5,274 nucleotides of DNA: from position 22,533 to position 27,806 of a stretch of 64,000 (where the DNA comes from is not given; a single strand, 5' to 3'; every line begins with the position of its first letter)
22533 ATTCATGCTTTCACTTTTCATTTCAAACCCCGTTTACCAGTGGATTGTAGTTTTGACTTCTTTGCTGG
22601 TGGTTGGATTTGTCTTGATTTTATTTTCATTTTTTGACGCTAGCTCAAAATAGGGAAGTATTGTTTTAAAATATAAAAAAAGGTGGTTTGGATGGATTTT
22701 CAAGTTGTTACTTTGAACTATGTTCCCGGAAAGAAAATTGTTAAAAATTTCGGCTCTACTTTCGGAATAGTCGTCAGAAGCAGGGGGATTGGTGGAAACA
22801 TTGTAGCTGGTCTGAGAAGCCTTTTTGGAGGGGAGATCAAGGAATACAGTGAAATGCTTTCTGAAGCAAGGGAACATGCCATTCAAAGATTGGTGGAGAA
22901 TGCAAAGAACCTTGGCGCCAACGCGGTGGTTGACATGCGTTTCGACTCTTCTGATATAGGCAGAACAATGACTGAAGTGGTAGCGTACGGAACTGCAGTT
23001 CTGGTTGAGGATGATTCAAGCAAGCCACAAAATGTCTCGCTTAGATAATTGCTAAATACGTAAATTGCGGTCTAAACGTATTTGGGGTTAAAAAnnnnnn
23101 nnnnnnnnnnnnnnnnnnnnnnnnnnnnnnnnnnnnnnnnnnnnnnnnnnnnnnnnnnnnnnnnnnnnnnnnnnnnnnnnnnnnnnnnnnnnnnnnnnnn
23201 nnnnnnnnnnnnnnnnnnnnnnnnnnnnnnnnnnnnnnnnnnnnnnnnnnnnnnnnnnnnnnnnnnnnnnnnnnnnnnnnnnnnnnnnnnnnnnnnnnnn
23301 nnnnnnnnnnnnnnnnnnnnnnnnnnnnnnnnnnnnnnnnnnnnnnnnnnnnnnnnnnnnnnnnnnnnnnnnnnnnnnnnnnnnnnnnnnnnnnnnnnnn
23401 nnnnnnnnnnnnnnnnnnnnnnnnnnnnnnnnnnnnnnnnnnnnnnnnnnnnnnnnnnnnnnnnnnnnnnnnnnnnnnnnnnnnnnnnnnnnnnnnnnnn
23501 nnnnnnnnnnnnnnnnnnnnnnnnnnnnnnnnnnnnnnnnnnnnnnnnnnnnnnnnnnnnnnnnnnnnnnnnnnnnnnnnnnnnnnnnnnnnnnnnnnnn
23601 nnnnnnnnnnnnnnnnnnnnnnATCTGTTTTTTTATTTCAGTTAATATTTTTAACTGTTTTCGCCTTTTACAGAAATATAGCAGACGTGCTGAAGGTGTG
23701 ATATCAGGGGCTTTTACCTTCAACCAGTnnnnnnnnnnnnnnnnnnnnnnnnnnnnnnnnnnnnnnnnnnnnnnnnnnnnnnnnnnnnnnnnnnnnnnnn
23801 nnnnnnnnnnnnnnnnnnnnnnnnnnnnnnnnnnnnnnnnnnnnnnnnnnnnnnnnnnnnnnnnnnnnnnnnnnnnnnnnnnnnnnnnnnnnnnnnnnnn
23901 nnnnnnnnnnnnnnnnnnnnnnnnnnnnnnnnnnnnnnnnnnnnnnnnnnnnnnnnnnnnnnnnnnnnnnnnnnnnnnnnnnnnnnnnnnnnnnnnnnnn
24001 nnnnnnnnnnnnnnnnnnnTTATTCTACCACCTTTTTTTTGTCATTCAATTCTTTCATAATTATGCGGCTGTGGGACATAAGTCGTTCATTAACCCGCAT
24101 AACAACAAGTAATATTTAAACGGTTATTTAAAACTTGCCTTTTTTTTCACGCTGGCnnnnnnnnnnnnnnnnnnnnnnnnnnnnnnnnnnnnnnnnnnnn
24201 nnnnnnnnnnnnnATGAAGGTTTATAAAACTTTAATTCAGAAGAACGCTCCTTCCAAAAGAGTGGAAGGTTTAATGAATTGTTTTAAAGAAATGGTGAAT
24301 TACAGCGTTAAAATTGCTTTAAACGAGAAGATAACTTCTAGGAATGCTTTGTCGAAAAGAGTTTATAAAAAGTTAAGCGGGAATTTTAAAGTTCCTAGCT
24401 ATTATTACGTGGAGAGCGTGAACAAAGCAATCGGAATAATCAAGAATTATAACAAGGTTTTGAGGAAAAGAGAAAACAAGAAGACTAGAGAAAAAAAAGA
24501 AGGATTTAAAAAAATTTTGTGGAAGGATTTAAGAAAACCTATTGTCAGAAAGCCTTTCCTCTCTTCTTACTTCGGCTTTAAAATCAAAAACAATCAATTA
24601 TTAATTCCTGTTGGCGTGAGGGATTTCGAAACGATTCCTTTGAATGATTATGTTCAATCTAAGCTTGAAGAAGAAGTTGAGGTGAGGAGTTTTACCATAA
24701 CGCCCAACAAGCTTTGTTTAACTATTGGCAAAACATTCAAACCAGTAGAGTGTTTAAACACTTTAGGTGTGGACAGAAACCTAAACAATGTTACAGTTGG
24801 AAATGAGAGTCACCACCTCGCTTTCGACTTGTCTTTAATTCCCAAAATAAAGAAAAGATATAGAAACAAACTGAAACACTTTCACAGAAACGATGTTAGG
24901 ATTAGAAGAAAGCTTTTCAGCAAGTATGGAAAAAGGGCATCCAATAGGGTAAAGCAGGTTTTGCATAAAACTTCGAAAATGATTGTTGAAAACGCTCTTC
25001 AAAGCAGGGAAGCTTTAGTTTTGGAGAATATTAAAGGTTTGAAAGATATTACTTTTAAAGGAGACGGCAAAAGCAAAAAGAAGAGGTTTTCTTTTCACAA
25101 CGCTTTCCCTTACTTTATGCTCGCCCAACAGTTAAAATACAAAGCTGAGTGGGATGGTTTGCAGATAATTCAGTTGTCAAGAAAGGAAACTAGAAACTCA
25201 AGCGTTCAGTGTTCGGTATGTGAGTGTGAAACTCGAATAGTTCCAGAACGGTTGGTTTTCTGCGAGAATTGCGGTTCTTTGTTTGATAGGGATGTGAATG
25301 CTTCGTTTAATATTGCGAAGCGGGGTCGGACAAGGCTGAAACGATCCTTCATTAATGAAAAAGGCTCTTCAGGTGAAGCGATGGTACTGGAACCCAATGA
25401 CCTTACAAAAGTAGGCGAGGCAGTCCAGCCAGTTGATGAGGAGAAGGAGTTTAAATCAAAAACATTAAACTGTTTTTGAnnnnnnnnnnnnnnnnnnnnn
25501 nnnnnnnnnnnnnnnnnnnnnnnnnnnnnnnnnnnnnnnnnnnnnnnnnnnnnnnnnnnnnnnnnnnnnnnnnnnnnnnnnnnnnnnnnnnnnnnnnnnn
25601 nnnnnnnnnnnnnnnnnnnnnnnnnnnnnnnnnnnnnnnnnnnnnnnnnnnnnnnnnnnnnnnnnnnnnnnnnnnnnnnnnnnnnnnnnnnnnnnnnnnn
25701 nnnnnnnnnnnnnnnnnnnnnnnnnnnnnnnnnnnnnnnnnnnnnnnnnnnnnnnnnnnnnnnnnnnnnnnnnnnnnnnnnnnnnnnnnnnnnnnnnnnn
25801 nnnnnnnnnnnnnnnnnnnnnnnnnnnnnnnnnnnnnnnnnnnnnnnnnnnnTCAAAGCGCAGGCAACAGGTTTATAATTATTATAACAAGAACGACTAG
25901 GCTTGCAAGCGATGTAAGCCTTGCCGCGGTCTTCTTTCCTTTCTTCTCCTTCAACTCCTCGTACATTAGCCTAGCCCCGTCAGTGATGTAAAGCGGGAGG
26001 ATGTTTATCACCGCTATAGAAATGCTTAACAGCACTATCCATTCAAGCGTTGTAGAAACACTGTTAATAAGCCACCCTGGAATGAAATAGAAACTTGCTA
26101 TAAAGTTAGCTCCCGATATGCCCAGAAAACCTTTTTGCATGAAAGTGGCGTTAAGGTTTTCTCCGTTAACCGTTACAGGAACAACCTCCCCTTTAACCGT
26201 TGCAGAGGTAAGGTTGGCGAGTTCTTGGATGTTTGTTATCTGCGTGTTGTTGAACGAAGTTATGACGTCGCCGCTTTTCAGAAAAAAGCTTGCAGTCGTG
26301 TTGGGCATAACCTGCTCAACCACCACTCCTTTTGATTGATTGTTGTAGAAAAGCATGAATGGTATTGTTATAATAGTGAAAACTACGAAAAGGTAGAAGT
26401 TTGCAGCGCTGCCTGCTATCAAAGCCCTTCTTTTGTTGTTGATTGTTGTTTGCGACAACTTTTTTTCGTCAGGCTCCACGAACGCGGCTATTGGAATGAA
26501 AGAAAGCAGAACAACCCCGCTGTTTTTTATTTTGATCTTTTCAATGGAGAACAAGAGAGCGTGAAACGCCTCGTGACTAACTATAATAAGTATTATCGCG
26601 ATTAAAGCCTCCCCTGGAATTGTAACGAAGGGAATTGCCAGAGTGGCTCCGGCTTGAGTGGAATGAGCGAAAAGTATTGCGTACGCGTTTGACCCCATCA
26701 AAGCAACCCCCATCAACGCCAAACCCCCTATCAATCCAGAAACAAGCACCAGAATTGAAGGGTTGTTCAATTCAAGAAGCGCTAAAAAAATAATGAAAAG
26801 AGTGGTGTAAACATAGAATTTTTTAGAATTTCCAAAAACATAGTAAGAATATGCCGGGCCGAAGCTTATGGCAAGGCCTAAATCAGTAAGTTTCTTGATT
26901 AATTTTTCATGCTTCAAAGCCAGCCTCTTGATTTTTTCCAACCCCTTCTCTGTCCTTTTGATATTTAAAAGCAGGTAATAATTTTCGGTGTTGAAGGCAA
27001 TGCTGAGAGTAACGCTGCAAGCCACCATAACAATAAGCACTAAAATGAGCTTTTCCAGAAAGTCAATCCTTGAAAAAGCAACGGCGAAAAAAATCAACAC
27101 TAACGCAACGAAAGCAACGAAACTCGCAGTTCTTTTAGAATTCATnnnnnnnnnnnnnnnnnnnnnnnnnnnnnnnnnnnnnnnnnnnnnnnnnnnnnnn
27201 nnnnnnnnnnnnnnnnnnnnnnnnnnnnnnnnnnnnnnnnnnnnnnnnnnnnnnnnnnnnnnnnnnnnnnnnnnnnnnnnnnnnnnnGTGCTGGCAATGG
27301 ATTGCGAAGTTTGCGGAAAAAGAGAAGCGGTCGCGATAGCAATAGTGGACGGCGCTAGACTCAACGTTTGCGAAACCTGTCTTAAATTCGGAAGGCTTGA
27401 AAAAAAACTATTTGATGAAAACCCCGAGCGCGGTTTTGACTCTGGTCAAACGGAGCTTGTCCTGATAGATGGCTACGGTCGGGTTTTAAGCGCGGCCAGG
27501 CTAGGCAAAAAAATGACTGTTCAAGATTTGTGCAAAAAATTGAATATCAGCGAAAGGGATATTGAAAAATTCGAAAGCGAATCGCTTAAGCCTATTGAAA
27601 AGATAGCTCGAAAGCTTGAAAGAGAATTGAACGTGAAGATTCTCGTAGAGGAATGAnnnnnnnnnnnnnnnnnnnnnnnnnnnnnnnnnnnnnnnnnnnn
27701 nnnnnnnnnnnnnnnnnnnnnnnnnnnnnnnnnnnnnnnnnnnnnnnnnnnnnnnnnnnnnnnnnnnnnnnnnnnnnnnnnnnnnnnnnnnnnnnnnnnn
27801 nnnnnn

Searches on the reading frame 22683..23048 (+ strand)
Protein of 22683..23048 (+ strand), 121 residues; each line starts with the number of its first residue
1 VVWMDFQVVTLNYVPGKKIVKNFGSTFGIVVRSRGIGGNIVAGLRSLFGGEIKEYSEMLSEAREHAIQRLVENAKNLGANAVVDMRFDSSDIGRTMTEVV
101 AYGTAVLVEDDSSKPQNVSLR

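Call 13: search_protein_families(library=pfam, proteins=[window:22683-23048:+], max_evalue=0.001)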
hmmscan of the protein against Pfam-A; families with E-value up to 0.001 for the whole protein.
window:22683-23048:+ (121 aa): 2 families
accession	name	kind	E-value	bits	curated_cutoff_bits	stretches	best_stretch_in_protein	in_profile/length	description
PF01906.23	YbjQ_1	-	6.5e-37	126.7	23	1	8-108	3-103/103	Putative heavy-metal-binding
PF23025.1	YbjQ_2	-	6.6e-05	23.6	29.1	1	59-108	57-101/103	C2 domain-containing protein 5, YbjQ-like domain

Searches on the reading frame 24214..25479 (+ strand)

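Call 14: search_protein_families(library=pfam, proteins=[window:24214-25479:+], max_evalue=0.001)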
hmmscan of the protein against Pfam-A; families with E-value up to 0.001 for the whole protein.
window:24214-25479:+ (421 aa): 1 family
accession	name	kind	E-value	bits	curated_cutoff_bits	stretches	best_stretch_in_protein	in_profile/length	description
PF07282.18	Cas12f1-like_TNB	-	1.6e-14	54.2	26.3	1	301-367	2-60/60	Cas12f1-like, TNB domain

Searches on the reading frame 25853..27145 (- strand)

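Call 14: search_protein_families(library=pfam, proteins=[window:25853-27145:-], max_evalue=0.001)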
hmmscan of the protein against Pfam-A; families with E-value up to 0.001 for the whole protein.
window:25853-27145:- (430 aa): 4 families
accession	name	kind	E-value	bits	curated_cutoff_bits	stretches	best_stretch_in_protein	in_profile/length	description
PF02163.28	Peptidase_M50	-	3.8e-20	72.6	27.2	1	180-423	2-219/221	Peptidase family M50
PF00595.29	PDZ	-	6.5e-06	26.9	23.2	1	270-326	22-80/81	PDZ domain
PF13180.12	PDZ_2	-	9.9e-06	26.2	27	1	269-327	9-68/80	PDZ domain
PF17820.7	PDZ_6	-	0.00027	21.1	27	1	276-324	2-50/54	PDZ domain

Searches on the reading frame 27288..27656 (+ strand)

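Call 7: search_protein_families(library=pfam, proteins=[window:27288-27656:+], max_evalue=0.01)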
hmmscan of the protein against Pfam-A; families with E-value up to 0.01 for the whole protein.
window:27288-27656:+ (122 aa): 4 families
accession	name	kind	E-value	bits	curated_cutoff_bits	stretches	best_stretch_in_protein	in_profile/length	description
PF13413.12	HTH_25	-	0.00061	20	24.6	1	67-101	2-36/62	Helix-turn-helix domain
PF24250.1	HVO_2718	-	0.0017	18.6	30.3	0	58-97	107-146/173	Transcription regulator HVO_2718-like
PF04760.21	IF2_N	-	0.0044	17.2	25.3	1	74-92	2-20/53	Translation initiation factor IF-2, N-terminal region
PF01381.28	HTH_3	-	0.0045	17.4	23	1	68-118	2-52/55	Helix-turn-helix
